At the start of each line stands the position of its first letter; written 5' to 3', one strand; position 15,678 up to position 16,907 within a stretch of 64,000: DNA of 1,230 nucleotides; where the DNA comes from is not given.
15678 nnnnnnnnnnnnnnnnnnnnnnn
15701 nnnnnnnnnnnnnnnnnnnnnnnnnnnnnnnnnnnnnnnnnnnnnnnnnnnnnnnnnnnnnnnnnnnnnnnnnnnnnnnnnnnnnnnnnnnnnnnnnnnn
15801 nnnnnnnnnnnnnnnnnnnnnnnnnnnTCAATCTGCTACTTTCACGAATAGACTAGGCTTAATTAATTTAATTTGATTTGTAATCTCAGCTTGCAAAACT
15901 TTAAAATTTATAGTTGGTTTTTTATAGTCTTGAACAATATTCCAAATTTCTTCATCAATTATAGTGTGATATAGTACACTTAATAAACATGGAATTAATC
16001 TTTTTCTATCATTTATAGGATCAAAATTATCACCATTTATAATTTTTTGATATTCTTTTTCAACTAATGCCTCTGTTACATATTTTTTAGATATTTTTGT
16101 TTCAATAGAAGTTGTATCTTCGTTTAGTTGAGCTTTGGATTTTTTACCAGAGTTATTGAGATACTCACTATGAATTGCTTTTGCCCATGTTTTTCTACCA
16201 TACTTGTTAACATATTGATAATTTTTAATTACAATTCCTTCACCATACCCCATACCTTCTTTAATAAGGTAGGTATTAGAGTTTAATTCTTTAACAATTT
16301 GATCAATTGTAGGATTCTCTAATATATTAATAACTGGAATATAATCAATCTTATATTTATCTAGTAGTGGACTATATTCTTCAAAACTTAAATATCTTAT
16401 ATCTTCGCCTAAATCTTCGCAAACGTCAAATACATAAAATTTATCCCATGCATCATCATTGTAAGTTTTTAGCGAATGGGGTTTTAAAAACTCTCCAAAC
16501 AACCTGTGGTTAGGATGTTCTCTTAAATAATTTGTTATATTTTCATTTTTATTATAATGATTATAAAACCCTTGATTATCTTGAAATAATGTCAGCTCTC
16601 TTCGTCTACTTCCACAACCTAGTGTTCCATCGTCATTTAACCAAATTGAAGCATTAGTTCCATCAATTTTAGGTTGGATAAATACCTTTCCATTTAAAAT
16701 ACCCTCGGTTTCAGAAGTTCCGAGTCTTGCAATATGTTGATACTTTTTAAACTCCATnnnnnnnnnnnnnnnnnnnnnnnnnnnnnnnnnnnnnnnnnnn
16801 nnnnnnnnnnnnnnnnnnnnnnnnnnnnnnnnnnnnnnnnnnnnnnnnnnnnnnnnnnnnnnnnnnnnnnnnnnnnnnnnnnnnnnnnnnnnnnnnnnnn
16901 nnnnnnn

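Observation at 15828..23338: Possible RNA-repair toolkit: Rnl2-like RNA ligase, Thg1-like 3'-5' polymerase, small HAD phosphatase, next to a tRNA cluster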

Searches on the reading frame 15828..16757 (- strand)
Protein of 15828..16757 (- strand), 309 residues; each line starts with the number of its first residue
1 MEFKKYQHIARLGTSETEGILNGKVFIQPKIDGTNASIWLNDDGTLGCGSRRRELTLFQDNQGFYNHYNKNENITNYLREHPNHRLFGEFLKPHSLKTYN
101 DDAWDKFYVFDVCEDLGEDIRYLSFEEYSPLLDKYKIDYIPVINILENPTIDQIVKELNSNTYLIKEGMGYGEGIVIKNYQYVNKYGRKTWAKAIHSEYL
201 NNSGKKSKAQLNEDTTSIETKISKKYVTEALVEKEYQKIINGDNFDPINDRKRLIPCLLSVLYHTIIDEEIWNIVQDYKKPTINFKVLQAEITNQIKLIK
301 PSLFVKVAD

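Call 4: search_protein_families(library=pfam, proteins=[window:15828-16757:-], max_evalue=0.01)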
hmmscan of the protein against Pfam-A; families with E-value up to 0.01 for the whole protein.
window:15828-16757:- (309 aa): 1 family
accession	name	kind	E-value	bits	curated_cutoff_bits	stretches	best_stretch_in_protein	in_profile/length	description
PF09414.15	RNA_ligase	-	4.3e-19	69.7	27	1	24-195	2-171/171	RNA ligase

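Call 14: search_solved_structures(query=window:15828-16757:-, max_evalue=0.1, show_alignments=2)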
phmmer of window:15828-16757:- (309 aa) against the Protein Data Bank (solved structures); distinct sequences matched with E-value up to 0.1: 0.

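Call 16: search_protein_families(library=phrogs, proteins=[window:15828-16757:-], max_evalue=0.001)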
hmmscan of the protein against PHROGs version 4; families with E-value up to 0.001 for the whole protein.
window:15828-16757:- (309 aa): 1 family
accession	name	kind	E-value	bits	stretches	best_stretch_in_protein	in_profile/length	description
phrog_548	-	DNA, RNA and nucleotide metabolism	2.8e-42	146.1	1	1-297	1-332/341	RNA ligase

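Call 17: search_protein_families(library=ncbifam, proteins=[window:15828-16757:-], max_evalue=0.01)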
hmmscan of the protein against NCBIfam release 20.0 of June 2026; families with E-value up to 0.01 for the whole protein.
window:15828-16757:- (309 aa): 0 families

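Call 49: find_homologous_proteins(query=window:15828-16757:-, max_evalue=0.00001)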
Query window:15828-16757:- (309 aa): 2553 proteins with E <= 0.00001 among 3584 candidates; the best 120 are listed.
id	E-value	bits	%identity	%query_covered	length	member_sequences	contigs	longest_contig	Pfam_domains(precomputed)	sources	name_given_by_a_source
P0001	7.8e-207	704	100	100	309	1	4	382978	PF09414.16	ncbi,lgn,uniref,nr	ncbi:hypothetical protein CWE04_11360 [Thomasclavelia cocleata]|uniref:RNA ligase n=1 Tax=Thomasclav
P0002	7.3e-155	533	73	99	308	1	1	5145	PF09414.16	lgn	-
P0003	7.2e-127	441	65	96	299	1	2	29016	PF09414.16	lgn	-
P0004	5.3e-120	419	59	99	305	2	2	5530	PF09414.16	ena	-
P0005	5.6e-118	412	59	99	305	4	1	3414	PF09414.16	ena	-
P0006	2.8e-117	410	60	99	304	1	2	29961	PF09414.16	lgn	-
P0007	2.3e-116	407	57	99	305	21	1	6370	PF09414.16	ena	-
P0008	1.8e-115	404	58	99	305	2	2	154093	PF09414.16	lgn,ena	-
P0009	8.4e-115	402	58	99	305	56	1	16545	PF09414.16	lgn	-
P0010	1.9e-111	391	56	99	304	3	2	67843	PF09414.16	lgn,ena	-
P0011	1.6e-108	381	54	99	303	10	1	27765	PF09414.16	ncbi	-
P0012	3.5e-104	367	56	99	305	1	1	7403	PF09414.16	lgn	-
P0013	2.1e-102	361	54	99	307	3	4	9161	PF09414.16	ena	-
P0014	5.0e-101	356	53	99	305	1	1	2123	PF09414.16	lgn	-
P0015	1.2e-100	355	54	99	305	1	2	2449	PF09414.16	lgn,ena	-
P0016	1.5e-100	355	55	99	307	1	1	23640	PF09414.16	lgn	-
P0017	3.5e-100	354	54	99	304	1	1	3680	PF09414.16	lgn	-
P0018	7.9e-99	349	51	99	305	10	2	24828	PF09414.16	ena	-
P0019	2.6e-98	348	53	98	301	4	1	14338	PF09414.16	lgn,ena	-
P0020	4.1e-98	347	54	99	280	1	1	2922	PF09414.16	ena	-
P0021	4.4e-98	347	55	99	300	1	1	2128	PF09414.16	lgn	-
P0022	1.1e-96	342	54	98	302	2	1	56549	PF09414.16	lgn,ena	-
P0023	6.6e-96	340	54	98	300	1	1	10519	PF09414.16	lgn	-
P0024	1.3e-95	339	51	98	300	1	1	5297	PF09414.16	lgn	-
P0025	1.3e-95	339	49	98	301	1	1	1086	PF09414.16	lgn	-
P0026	1.5e-95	338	52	98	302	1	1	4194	PF09414.16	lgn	-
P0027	2.5e-95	338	51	98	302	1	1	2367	PF09414.16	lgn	-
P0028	5.2e-95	337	47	99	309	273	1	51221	PF09414.16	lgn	-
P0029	9.7e-95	336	52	99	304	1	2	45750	PF09414.16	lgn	-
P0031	3.0e-94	334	53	98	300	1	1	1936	PF09414.16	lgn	-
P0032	5.4e-94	333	51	98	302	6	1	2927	PF09414.16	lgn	-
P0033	6.0e-94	333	51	98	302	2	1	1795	PF09414.16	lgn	-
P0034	8.4e-94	333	51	98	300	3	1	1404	PF09414.16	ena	-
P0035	1.7e-93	332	51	98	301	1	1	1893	PF09414.16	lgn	-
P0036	4.7e-93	330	50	98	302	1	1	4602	PF09414.16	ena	-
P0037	6.7e-93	330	48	98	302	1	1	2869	PF09414.16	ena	-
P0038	9.5e-93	329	51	98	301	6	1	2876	PF09414.16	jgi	-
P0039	1.1e-92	329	50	98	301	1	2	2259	PF09414.16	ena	-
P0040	1.3e-92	329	50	98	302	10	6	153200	PF09414.16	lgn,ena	-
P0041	1.4e-92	329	50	98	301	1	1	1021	PF09414.16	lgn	-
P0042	1.5e-92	329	50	98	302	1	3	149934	PF09414.16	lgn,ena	-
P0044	2.0e-92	328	51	98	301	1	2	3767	PF09414.16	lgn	-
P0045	2.1e-92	328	49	98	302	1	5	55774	PF09414.16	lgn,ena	-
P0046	2.1e-92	328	50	98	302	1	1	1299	PF09414.16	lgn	-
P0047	2.2e-92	328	50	98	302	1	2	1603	PF09414.16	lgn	-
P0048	2.3e-92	328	50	98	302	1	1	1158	PF09414.16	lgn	-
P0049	2.5e-92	328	49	99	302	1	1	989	PF09414.16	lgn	-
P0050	3.0e-92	328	50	98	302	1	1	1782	PF09414.16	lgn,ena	-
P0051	3.3e-92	327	50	98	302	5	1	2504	PF09414.16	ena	-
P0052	3.9e-92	327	50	98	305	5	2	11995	PF09414.16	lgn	-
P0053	4.1e-92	327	51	98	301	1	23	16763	PF09414.16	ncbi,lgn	-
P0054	5.4e-92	327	50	98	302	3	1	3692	PF09414.16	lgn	-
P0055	5.6e-92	327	51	98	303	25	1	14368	PF09414.16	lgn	-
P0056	7.9e-92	326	49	98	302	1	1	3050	PF09414.16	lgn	-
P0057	8.5e-92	326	49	98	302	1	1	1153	PF09414.16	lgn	-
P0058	8.6e-92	326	51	98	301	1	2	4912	PF09414.16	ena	-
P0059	9.8e-92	326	49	98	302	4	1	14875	PF09414.16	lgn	-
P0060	1.0e-91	326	52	98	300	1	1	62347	PF09414.16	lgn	-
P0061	1.2e-91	326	52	98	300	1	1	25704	PF09414.16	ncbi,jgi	jgi:hypothetical protein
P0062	1.5e-91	325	50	99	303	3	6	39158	PF09414.16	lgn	-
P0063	1.6e-91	325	50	98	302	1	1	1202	PF09414.16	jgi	-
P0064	1.8e-91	325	48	98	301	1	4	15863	PF09414.16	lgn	-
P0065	2.1e-91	325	50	98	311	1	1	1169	PF09414.16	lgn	-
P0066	2.2e-91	325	51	98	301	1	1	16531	PF09414.16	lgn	-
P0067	2.2e-91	325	50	98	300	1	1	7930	PF09414.16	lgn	-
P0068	2.9e-91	324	49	98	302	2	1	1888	PF09414.16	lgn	-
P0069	3.6e-91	324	49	98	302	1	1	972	PF09414.16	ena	-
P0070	3.9e-91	324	51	98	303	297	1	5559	PF09414.16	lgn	-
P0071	4.0e-91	324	49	98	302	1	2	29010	PF09414.16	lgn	-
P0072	4.1e-91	324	51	98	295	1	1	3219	PF09414.16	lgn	-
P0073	4.2e-91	324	49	98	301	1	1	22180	PF09414.16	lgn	-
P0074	4.3e-91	324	50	98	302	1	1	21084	PF09414.16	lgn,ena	-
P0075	4.7e-91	324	49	98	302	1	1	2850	PF09414.16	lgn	-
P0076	4.9e-91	324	50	98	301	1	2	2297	PF09414.16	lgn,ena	-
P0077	5.6e-91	323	50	98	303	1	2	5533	PF09414.16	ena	-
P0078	6.4e-91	323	49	98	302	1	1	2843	PF09414.16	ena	-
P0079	7.3e-91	323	50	98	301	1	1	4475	PF09414.16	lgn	-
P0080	9.6e-91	323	48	98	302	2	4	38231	PF09414.16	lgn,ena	-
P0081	1.2e-90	322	50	98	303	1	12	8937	PF09414.16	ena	-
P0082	1.2e-90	322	50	99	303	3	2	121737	PF09414.16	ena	-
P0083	1.3e-90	322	50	98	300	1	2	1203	PF09414.16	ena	-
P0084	1.4e-90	322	51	98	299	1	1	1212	PF09414.16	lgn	-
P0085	1.4e-90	322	48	99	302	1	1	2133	PF09414.16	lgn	-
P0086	1.4e-90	322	50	98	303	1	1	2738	PF09414.16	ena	-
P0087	1.5e-90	322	50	98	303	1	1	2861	PF09414.16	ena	-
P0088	1.5e-90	322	49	98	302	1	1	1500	PF09414.16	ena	-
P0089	1.6e-90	322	49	98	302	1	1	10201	PF09414.16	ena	-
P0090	1.6e-90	322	50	98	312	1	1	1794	PF09414.16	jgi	jgi:hypothetical protein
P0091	1.7e-90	322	50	98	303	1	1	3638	PF09414.16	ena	-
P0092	2.0e-90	322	50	98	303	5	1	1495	PF09414.16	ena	-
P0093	2.1e-90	322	51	98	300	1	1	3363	PF09414.16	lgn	-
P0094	2.5e-90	321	51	98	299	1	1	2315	PF09414.16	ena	-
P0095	2.5e-90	321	51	98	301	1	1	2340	PF09414.16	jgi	jgi:hypothetical protein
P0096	2.6e-90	321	49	98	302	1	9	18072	PF09414.16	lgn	-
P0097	2.6e-90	321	49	98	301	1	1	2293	PF09414.16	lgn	-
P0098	2.7e-90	321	50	98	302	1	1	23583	PF09414.16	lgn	-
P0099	2.8e-90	321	49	98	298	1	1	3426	PF09414.16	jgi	jgi:hypothetical protein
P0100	3.1e-90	321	50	98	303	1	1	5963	PF09414.16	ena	-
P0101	3.1e-90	321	50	98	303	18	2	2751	PF09414.16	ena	-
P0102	3.7e-90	321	51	98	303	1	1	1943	PF09414.16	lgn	-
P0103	3.8e-90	321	49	98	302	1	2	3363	PF09414.16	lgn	-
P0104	4.6e-90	320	50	98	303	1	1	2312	PF09414.16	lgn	-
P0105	4.7e-90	320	50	98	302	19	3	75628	PF09414.16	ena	-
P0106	5.5e-90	320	51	98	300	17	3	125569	PF09414.16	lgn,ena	-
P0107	7.1e-90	320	49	98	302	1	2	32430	PF09414.16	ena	-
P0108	7.2e-90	320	50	98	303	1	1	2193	PF09414.16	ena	-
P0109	8.3e-90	320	50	98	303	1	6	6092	PF09414.16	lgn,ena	-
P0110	8.5e-90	320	51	98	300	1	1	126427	PF09414.16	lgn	-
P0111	1.0e-89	319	49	98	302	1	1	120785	PF09414.16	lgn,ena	-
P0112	1.0e-89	319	50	98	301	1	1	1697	PF09414.16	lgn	-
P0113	1.1e-89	319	50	98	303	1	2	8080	PF09414.16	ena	-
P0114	1.2e-89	319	50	98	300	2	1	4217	PF09414.16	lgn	-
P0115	1.4e-89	319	50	98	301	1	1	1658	PF09414.16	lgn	-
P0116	1.5e-89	319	51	99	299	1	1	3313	PF09414.16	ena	-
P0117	1.9e-89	318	49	98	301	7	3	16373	PF09414.16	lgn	-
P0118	2.1e-89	318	50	99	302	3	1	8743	PF09414.16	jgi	jgi:hypothetical protein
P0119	2.6e-89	318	47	99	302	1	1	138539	PF09414.16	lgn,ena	-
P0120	2.7e-89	318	50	98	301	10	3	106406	PF09414.16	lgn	-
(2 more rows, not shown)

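Call 50: find_encoding_contigs(protein=P0001, flank=10000, max_places=6)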
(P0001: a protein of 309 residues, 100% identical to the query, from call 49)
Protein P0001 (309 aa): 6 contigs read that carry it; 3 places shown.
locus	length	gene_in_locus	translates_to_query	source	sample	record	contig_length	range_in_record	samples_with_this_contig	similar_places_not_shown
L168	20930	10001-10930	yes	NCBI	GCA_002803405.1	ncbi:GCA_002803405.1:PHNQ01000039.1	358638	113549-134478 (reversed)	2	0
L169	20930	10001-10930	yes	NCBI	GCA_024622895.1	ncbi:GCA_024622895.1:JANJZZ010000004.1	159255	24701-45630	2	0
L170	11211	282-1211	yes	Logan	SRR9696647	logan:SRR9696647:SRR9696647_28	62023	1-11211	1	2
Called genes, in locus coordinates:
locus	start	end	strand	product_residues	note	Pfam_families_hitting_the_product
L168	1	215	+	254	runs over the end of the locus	PF08346:AntA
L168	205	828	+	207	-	PF09643:YopX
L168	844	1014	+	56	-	-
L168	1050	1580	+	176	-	-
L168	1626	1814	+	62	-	-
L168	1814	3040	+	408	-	PF25856:MPN635_N (weak)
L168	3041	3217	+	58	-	-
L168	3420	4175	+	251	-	PF04446:Thg1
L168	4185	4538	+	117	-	PF00857:Isochorismatase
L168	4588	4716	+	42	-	-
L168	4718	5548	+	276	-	PF13793:Pribosyltran_N (faint), PF00156:Pribosyltran (weak)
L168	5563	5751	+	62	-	PF18127:NAMPT_N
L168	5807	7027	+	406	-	PF04095:NAPRTase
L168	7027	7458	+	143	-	PF08719:NADAR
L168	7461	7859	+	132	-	-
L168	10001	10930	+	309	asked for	PF09414:RNA_ligase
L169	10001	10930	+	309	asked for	PF09414:RNA_ligase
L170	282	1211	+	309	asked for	PF09414:RNA_ligase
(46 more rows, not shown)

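Call 52: search_solved_structures(query=A3, max_evalue=1, show_alignments=2)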
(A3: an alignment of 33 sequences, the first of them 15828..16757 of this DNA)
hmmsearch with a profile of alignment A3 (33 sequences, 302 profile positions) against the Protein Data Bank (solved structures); distinct sequences matched with E-value up to 1: 3.
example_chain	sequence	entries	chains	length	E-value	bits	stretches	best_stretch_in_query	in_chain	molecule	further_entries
1s68_A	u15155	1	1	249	2.1e-05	27.4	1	19-159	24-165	RNA Ligase 2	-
2hvq_A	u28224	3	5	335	4.1e-05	26.4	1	19-159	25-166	Hypothetical 37.6 kDa protein in Gp24-hoc intergenic region | T4 RNA ligase 2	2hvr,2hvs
2v54_A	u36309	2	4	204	0.06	16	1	119-273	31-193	THYMIDYLATE KINASE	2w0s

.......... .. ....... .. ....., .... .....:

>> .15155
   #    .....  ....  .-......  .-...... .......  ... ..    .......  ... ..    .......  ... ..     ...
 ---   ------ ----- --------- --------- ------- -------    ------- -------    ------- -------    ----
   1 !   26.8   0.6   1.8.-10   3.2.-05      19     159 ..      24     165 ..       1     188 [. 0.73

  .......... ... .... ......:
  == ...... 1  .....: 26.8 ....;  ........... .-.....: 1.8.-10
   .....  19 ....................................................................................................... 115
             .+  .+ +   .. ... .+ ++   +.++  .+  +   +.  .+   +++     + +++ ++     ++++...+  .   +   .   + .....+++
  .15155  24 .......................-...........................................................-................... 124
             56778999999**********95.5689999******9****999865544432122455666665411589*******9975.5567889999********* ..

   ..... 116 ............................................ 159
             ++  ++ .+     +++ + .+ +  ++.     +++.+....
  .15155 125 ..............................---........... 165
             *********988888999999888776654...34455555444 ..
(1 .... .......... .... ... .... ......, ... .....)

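Call 64: predict_structure(alignment_id=A3)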
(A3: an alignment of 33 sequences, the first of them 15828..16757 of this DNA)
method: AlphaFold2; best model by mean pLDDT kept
length: 309 residues; sequences in the alignment: 33
mean_pLDDT: 88.2   pTM: 0.63
mean pLDDT of the five models: 88.2, 86.8, 86.0, 85.8, 85.5
residues with pLDDT >= 90: 199; 70-90: 83; 50-70: 15; < 50: 12
segments of 3 or more residues with pLDDT < 50: 201-206, 208-210
pLDDT, mean of each block of 10 residues (from residue 1): 84 91 96 92 93 90 91 97 95 77 92 90 96 98 96 92 90 93 91 83 43 70 94 91 74 89 94 89 93 93 73
secondary structure, 60 per line:
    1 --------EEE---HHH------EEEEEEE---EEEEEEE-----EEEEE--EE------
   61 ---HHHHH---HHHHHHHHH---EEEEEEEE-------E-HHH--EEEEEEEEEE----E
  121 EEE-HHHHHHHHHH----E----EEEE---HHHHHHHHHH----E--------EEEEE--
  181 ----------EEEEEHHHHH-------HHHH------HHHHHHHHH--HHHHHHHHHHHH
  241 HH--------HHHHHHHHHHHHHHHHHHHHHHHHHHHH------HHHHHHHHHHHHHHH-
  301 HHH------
elements in order: E9-11 E24-30 E34-40 E46-50 H64-68 H72-80 E84-91 E106-115 E120-123 H125-134 E144-147 H151-160 E174-178 E191-195 H196-200 H208-211 H218-226 H229-242 H251-278 H285-299

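Call 68: fold_search(model_id=the predicted structure, library=pdb)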
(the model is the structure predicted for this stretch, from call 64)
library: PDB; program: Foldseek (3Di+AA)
matches with E <= 10: 492; with E <= 0.001: 58
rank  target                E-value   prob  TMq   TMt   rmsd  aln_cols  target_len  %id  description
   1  2hvr_B                5.9e-13  1.00  0.50  0.48  11.0       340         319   18  Structure of T4 RNA Ligase 2 with Nicked 5'-Adenylated nucleic acid duplex containing a 3'-deoxyribonucleotide at the  (released 2006-10-17)
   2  2hvr_A                5.0e-12  1.00  0.52  0.51  10.5       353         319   16  Structure of T4 RNA Ligase 2 with Nicked 5'-Adenylated nucleic acid duplex containing a 3'-deoxyribonucleotide at the  (released 2006-10-17)
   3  2hvq                  7.6e-12  1.00  0.49  0.48  21.7       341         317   17  Structure of Adenylated full-length T4 RNA Ligase 2 (released 2006-10-17)
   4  8uce_A                2.5e-09  1.00  0.44  0.36  16.4       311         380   15  Thermophilic RNA Ligase from Palaeococcus pacificus + AMP (released 2024-02-21)
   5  2vug_A                2.7e-09  1.00  0.45  0.38  16.0       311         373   17  The structure of an archaeal homodimeric RNA ligase (released 2008-06-03)
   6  1s68                  4.5e-09  1.00  0.49  0.62   5.9       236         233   20  Structure and Mechanism of RNA Ligase (released 2004-02-24)
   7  8uce_B                6.0e-09  1.00  0.44  0.36  16.6       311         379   16  Thermophilic RNA Ligase from Palaeococcus pacificus + AMP (released 2024-02-21)
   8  8ucf                  6.4e-09  1.00  0.46  0.38  16.8       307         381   16  Thermophilic RNA Ligase from Palaeococcus pacificus K238G (released 2024-02-21)
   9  8uch                  8.1e-09  1.00  0.46  0.38  16.8       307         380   16  Thermophilic RNA Ligase from Palaeococcus pacificus K92A + ATP (released 2024-02-21)
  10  5d1o_B                8.5e-09  1.00  0.47  0.39  17.5       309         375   14  Archaeal ATP-dependent RNA ligase - form 1 (released 2016-03-09)
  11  8ucg_A                9.6e-09  1.00  0.43  0.36  16.8       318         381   16  Thermophilic RNA Ligase from Palaeococcus pacificus K92A (released 2024-02-21)
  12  8uci_B                1.4e-08  1.00  0.44  0.36  17.0       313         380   16  Thermophilic RNA Ligase from Palaeococcus pacificus K238G + AMP (released 2024-02-21)
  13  3qwu_A                1.7e-08  1.00  0.44  0.38  16.9       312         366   17  Putative ATP-dependent DNA ligase from Aquifex aeolicus. (released 2011-03-16)
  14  8ucg_B                1.7e-08  1.00  0.44  0.36  16.9       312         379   16  Thermophilic RNA Ligase from Palaeococcus pacificus K92A (released 2024-02-21)
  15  6vt4                  4.3e-08  1.00  0.48  0.44   4.2       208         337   22  Naegleria gruberi RNA ligase R149A mutant apo (released 2020-04-08)
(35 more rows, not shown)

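Call 99: find_related_loci(query=A3, collection=viral_contigs, flank=8000)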
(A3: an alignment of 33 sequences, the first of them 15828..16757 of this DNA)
Query A3 (309 aa) in viral_contigs; peptide patterns used: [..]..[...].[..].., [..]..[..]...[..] (x = any residue, [..] = any of these).
325 stretches matched a pattern; 311 encode a relative of the query (tblastn E <= 1e-3); the best 80 are kept; 80 distinct loci.
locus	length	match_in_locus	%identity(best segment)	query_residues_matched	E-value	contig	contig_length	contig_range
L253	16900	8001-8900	53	1-304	9e-104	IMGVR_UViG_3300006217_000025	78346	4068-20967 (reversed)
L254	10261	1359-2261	51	1-304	8e-99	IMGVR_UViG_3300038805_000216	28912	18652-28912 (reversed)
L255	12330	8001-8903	50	1-304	4e-97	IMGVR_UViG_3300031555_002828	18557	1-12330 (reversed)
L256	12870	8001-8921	48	1-309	4e-92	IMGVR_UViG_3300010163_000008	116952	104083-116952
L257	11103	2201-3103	49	1-304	3e-92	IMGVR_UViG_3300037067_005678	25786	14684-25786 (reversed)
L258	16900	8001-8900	50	1-304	1e-91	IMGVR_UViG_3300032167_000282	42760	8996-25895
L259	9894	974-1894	49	1-304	6e-92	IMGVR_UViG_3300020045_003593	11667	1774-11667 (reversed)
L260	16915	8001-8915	49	3-304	2e-91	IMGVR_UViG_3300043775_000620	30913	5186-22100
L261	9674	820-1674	50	1-288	2e-91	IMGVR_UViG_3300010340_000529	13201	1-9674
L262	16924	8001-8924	48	2-304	1e-90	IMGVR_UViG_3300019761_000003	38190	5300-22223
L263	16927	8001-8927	48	1-304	6e-91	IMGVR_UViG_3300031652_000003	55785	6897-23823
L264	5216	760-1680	49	1-304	2e-90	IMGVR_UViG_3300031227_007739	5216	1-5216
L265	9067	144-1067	48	2-304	5e-90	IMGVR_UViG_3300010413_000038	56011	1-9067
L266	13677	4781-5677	50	1-304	6e-90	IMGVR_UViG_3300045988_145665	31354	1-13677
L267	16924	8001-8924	48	2-304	8e-90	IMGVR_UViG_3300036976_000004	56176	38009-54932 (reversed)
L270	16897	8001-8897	50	1-304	2e-89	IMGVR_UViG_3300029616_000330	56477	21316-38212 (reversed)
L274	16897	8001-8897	50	1-304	4e-89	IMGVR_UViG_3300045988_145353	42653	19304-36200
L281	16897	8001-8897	48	1-304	2e-88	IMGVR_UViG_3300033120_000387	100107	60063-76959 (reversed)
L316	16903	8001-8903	46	1-304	3e-85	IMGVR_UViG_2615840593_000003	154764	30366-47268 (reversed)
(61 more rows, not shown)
